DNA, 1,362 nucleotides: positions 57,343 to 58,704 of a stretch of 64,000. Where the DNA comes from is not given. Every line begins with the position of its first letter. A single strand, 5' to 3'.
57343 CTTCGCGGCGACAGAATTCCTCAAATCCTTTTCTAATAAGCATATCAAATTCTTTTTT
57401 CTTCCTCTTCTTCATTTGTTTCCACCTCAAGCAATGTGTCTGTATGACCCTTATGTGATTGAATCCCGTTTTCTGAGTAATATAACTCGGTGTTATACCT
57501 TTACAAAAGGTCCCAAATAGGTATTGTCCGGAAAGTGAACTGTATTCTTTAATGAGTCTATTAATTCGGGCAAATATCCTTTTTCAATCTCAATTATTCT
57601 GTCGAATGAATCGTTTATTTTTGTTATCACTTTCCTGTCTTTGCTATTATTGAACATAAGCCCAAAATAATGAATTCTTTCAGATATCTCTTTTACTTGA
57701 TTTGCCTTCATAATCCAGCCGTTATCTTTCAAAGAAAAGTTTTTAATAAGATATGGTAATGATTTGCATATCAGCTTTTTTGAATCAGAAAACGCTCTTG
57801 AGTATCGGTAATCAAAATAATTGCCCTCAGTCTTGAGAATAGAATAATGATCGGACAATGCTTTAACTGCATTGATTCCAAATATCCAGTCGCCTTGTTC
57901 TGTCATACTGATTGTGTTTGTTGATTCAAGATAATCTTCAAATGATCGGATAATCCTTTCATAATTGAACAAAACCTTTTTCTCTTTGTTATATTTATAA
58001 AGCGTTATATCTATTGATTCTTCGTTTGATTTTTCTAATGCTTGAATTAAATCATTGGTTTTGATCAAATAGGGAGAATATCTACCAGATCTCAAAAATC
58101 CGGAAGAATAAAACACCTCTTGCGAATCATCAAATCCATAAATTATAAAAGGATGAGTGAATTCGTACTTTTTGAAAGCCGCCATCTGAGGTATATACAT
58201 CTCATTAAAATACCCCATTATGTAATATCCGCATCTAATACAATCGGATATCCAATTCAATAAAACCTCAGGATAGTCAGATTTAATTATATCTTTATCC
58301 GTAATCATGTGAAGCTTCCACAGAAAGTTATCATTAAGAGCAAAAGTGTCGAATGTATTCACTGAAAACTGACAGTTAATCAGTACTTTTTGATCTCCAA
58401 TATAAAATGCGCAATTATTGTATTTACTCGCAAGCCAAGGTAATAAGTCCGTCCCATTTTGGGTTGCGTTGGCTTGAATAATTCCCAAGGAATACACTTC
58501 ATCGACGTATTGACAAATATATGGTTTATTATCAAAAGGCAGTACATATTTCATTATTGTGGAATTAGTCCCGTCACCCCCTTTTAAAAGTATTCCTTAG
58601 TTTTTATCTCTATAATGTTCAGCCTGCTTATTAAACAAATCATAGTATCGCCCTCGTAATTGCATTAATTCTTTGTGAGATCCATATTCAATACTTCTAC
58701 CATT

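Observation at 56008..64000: Cysteine-rich 80-aa peptide in a co-directional cluster of two ABC systems, a lipoprotein and two papain/BtrH-like paralogs, with no recognisable modification enzyme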

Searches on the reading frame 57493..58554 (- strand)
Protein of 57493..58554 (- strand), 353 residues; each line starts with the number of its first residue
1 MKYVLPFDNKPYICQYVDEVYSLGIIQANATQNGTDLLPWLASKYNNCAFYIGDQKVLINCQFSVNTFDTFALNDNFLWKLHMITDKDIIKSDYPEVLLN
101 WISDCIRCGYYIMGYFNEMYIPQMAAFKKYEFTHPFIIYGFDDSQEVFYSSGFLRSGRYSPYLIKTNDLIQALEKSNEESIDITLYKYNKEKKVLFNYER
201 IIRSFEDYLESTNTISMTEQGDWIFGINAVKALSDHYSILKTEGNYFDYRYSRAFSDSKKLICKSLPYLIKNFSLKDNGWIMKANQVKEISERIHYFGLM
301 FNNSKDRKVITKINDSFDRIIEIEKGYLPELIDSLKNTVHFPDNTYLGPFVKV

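Call 3: search_protein_families(library=pfam, proteins=[window:57493-58554:-], max_evalue=0.1)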
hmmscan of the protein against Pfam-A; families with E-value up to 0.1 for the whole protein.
window:57493-58554:- (353 aa): 0 families

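Call 4: search_protein_families(library=ncbifam, proteins=[window:57493-58554:-], max_evalue=0.1)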
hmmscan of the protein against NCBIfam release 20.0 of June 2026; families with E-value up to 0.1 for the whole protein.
window:57493-58554:- (353 aa): 0 families

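Call 9: find_homologous_proteins(query=window:57493-58554:-, max_evalue=0.001)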
Query window:57493-58554:- (353 aa): 2 proteins with E <= 0.001 among 1830 candidates.
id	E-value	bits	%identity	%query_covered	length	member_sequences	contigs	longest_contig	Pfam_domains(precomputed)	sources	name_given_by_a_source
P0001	4.6e-226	768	95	100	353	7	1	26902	-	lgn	-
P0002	2.2e-201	686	84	100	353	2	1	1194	-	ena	-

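Call 10: search_solved_structures(query=window:57493-58554:-, max_evalue=10)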
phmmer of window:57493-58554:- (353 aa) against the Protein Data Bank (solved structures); distinct sequences matched with E-value up to 10: 5.
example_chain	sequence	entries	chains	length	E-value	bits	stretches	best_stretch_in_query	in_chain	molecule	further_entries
8c8e_C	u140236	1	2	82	0.29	13.2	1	74-120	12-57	Phi3T YopN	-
2nrk_A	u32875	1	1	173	0.31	13.1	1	98-183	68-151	Hypothetical protein GrpB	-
5fj8_G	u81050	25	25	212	0.46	12.6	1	90-146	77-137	DNA-DIRECTED RNA POLYMERASE III SUBUNIT RPC8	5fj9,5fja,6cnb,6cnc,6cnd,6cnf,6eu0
2ckz_B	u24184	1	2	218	0.49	12.5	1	90-146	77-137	DNA-DIRECTED RNA POLYMERASE III 25 KD POLYPEPTIDE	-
2izo_A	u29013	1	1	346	0.72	11.9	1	126-207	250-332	FLAP STRUCTURE-SPECIFIC ENDONUCLEASE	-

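Call 12: find_encoding_contigs(protein=P0001, flank=10000, max_places=6)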
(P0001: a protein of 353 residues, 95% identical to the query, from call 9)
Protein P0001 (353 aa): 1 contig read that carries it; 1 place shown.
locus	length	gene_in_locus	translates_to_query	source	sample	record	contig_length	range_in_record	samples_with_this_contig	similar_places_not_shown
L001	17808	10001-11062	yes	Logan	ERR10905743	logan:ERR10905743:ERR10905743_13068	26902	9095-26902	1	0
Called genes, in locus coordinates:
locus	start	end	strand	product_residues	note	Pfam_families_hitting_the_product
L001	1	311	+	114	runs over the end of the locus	PF13560:HTH_31 (weak), PF01381:HTH_3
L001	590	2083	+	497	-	PF00501:AMP-binding, PF13193:AMP-binding_C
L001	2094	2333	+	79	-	PF00550:PP-binding (weak)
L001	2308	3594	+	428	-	PF00501:AMP-binding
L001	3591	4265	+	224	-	PF02517:Rce1-like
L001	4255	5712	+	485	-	PF04055:Radical_SAM, PF13353:Fer4_12 (weak)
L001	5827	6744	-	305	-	-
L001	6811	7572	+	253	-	-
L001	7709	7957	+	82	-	-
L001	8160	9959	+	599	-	PF00664:ABC_membrane, PF00005:ABC_tran, PF02463:SMC_N (faint), PF13304:AAA_21 (faint)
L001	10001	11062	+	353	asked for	-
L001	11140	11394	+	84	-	-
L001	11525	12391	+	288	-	-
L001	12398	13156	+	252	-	-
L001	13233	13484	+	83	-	-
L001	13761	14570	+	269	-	-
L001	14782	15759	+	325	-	-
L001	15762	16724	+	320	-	-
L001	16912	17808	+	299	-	?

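Call 17: find_encoding_contigs(protein=window:57493-58554:-, flank=10000, max_places=6)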
Protein window:57493-58554:- (353 aa): 12 contigs read that carry it; 6 places shown.
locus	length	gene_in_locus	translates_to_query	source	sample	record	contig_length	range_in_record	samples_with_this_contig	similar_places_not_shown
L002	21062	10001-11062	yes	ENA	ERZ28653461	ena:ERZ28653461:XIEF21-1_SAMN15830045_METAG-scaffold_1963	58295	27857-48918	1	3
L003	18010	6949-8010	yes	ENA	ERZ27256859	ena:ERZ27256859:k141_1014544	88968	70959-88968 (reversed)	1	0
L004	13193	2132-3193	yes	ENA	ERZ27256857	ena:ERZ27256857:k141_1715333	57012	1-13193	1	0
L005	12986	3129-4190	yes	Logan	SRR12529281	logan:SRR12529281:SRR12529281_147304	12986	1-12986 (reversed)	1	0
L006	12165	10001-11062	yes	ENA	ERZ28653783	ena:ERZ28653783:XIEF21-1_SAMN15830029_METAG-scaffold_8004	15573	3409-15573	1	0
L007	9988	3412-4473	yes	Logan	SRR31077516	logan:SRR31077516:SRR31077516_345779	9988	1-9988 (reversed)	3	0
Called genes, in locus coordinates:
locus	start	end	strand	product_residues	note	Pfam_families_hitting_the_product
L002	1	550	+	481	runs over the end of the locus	PF00501:AMP-binding, PF13193:AMP-binding_C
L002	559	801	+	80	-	PF00550:PP-binding (weak)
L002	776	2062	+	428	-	PF00501:AMP-binding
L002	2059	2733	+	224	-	PF02517:Rce1-like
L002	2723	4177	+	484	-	PF04055:Radical_SAM, PF13353:Fer4_12 (weak)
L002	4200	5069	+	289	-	-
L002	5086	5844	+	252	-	-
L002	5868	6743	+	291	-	PF13175:AAA_15 (faint), PF00005:ABC_tran, PF13304:AAA_21 (weak)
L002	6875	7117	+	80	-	-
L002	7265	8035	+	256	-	-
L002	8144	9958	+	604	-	PF00664:ABC_membrane, PF00005:ABC_tran, PF02463:SMC_N (faint), PF13304:AAA_21 (faint)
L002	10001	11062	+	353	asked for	-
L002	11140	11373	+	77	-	-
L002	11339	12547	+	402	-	-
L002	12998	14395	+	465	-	PF00395:SLH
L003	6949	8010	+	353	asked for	-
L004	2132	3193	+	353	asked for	-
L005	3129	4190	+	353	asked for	-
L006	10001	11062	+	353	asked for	-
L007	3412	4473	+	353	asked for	-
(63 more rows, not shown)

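Call 23: search_protein_representatives(alignment_id=A1)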
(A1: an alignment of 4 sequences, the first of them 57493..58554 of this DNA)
Query: 4 sequences, 353 profile positions. Proteins with E-value up to 0.001 (for the whole library): 2460; up to 1e-10: 1045; up to 1e-30: 138. The best 150 are listed.
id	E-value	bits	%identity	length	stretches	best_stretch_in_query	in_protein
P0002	6.2e-206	699.6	-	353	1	1-353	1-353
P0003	2.2e-138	477.5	-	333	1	2-338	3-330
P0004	4.3e-83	295.6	-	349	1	3-348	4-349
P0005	5.5e-75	268.9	-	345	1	3-348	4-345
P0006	8.2e-75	268.3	-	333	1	3-335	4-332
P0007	1.9e-72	260.6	-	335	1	1-336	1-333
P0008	5.4e-69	249.2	-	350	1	2-352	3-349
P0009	3.0e-68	246.7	-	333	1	3-339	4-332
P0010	1.9e-66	240.8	-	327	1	3-335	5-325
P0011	6.9e-66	239.0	-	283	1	2-275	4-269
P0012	5.3e-65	236.1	-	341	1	5-338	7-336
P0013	2.3e-64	234.0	-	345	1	1-339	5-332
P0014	3.1e-64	233.6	-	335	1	2-336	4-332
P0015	7.0e-64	232.4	-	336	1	2-339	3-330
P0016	2.6e-62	227.2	-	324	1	13-336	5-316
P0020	3.6e-60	220.2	-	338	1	3-334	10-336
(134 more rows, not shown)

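Call 25: search_protein_families(library=pfam, alignment_id=A2, max_evalue=0.01)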
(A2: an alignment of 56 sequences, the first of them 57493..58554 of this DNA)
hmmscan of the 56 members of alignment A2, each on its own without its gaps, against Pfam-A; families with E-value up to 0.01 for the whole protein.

A. member 1, window:57493-58554:- (353 aa): 0 families

B. families by the number of members that match (of 56 scanned): 5 families
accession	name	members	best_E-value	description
PF14399.12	BtrH_N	2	0.0019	Butirosin biosynthesis protein H, N-terminal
PF02614.20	UxaC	1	0.0036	Glucuronate isomerase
PF19614.4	DUF6119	1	0.005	Family of unknown function (DUF6119)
PF03249.20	TSA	1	0.0057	Type specific antigen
PF14736.11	N_Asn_amidohyd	1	0.0058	Protein N-terminal asparagine amidohydrolase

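Call 26: search_solved_structures(query=A2, max_evalue=10)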
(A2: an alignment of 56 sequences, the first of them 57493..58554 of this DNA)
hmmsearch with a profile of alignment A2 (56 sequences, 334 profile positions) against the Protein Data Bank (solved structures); distinct sequences matched with E-value up to 10: 5.
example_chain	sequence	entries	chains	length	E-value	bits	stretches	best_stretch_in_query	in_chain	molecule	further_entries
5h3z_A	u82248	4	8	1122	0.06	15.4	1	86-131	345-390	Uncharacterized protein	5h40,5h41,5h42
5yhx_A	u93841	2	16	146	0.77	11.7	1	255-330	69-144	Zinc transport transcriptional regulator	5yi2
5yhz_A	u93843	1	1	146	0.79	11.7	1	255-330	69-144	Zinc transport transcriptional regulator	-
5yi0_B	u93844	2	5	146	0.79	11.7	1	255-330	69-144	Zinc transport transcriptional regulator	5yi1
5yhy_A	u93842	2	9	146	0.85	11.6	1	255-330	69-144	Zinc transport transcriptional regulator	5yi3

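Call 37: predict_structure(alignment_id=A2)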
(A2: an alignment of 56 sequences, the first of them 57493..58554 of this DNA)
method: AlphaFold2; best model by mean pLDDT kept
length: 353 residues; sequences in the alignment: 56
mean_pLDDT: 94.9   pTM: 0.92
mean pLDDT of the five models: 94.9, 94.4, 94.3, 94.3, 94.0
residues with pLDDT >= 90: 320; 70-90: 24; 50-70: 9; < 50: 0
segments of 3 or more residues with pLDDT < 50: none
pLDDT, mean of each block of 10 residues (from residue 1): 98 92 98 97 96 77 93 96 91 85 98 98 98 97 98 96 98 95 97 96 97 85 96 97 93 97 98 97 99 98 97 98 99 97 89 61
secondary structure, 60 per line:
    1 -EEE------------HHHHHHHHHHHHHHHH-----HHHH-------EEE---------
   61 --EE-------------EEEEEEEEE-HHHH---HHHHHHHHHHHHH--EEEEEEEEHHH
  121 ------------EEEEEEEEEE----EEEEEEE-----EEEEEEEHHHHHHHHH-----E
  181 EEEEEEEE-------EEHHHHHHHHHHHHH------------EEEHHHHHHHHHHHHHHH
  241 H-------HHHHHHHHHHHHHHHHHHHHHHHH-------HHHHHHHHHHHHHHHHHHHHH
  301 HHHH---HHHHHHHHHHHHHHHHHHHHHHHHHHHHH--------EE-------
elements in order: E2-4 H17-32 H38-41 E49-51 E78-86 H88-91 H95-107 E110-117 E133-142 E147-153 E159-165 H166-174 E180-188 H198-210 E223-225 H226-241 H249-272 H280-304 H308-336

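Call 41: find_encoding_contigs(protein=P0004, flank=10000, max_places=3)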
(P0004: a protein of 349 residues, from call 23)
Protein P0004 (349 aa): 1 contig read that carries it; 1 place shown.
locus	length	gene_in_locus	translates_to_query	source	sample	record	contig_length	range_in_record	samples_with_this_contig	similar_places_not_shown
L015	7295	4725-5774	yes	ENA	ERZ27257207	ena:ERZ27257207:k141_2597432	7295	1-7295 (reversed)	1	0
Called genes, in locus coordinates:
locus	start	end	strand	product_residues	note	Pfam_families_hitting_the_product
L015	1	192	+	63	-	?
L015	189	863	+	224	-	PF02517:Rce1-like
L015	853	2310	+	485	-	PF04055:Radical_SAM, PF13353:Fer4_12 (weak)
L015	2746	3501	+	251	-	-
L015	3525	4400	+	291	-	PF00005:ABC_tran, PF13175:AAA_15 (faint), PF13304:AAA_21 (weak)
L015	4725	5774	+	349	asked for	-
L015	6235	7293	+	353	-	?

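Call 42: find_encoding_contigs(protein=P0020, flank=10000, max_places=3)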
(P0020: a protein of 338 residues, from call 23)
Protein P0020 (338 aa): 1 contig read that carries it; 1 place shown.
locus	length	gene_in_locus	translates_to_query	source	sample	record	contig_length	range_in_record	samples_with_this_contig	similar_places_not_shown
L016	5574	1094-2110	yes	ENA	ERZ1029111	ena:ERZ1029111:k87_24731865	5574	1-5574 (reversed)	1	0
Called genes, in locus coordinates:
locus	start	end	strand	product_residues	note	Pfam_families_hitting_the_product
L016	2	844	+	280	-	?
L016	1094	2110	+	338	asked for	-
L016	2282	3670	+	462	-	PF13353:Fer4_12 (faint), PF04055:Radical_SAM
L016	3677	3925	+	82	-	PF00550:PP-binding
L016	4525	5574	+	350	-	?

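Call 67: fold_search(model_id=the predicted structure, library=pdb)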
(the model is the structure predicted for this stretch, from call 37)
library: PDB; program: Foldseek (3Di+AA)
matches with E <= 10: 829; with E <= 0.001: 20
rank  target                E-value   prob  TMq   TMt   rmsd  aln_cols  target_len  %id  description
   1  8gs1_D                2.1e-09  1.00  0.52  0.54   7.5       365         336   11  Crystal structure of AziU2-U3 complex from Streptomyces sahachiroi NRRL2485 (released 2023-09-06)
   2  8gs1_B                2.2e-09  1.00  0.50  0.52   6.8       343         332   11  Crystal structure of AziU2-U3 complex from Streptomyces sahachiroi NRRL2485 (released 2023-09-06)
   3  9qvs                  1.2e-08  1.00  0.55  0.61   6.4       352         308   12  Crystal structure of the CtaG_D144N variant from Ruminiclostridium cellulolyticum (P2(1)-small) (released 2025-10-01)
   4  7wuw_C                1.5e-08  1.00  0.50  0.53   6.8       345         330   11  Crystal structure of AziU3/U2 from Streptomyces sahachiroi (released 2022-09-07)
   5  9qvj_A                2.6e-08  1.00  0.54  0.61   6.5       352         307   12  Crystal structure of CtaG from Ruminiclostridium cellulolyticum (P2(1)-medium) (released 2025-10-01)
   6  9quz                  2.6e-08  1.00  0.53  0.59   6.8       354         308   12  Crystal structure of CtaG from Ruminiclostridium cellulolyticum (P2(1)-small) (released 2025-10-01)
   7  9qvl                  3.2e-08  1.00  0.51  0.56   6.7       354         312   11  Crystal structure of the CtaG_C11A variant from Ruminiclostridium cellulolyticum (P2(1)2(1)2(1)-small) (released 2025-10-01)
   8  9dkr_B                3.7e-08  1.00  0.59  0.60   6.2       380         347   10  Crystal structure of CcbD complexed with PCP domain of CcbZ (released 2025-10-01)
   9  9qvo                  4.6e-08  1.00  0.54  0.61   6.4       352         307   11  Crystal structure of the CtaG_H128A variant from Ruminiclostridium cellulolyticum (P2(1)-small) (released 2025-10-01)
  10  9qvk                  4.8e-08  1.00  0.55  0.61   6.2       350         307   12  Crystal structure of the CtaG_C11A variant from Ruminiclostridium cellulolyticum (P2(1)-small) (released 2025-10-01)
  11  9qvq_B                5.4e-08  1.00  0.52  0.58   6.9       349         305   11  Crystal structure of the CtaG_H128A variant from Ruminiclostridium cellulolyticum in complex with PHBA (P2(1)-medium) (released 2025-10-01)
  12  9qvp_A                5.6e-08  1.00  0.52  0.58   6.6       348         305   11  Crystal structure of the CtaG_H128A variant from Ruminiclostridium cellulolyticum (P2(1)2(1)2(1)-medium) (released 2025-10-01)
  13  7yn1_A                6.3e-08  1.00  0.57  0.58   6.9       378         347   12  Crystal structure of selenomethionine labeled CcbD (released 2023-08-02)
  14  7yn1_B                8.6e-08  1.00  0.61  0.61   6.1       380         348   12  Crystal structure of selenomethionine labeled CcbD (released 2023-08-02)
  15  9dks_A                1.2e-07  1.00  0.61  0.62   6.0       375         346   11  Crystal structure of CcbD C19S mutant complexed with single PCP domain of CcbZ (released 2025-09-17)
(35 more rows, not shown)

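Call 80: search_protein_families(library=ncbifam, proteins=[L016:4106-4279:+], max_evalue=0.01)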
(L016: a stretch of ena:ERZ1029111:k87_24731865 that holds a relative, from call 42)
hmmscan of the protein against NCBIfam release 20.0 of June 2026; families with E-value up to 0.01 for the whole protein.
L016:4106-4279:+ (57 aa): 0 families
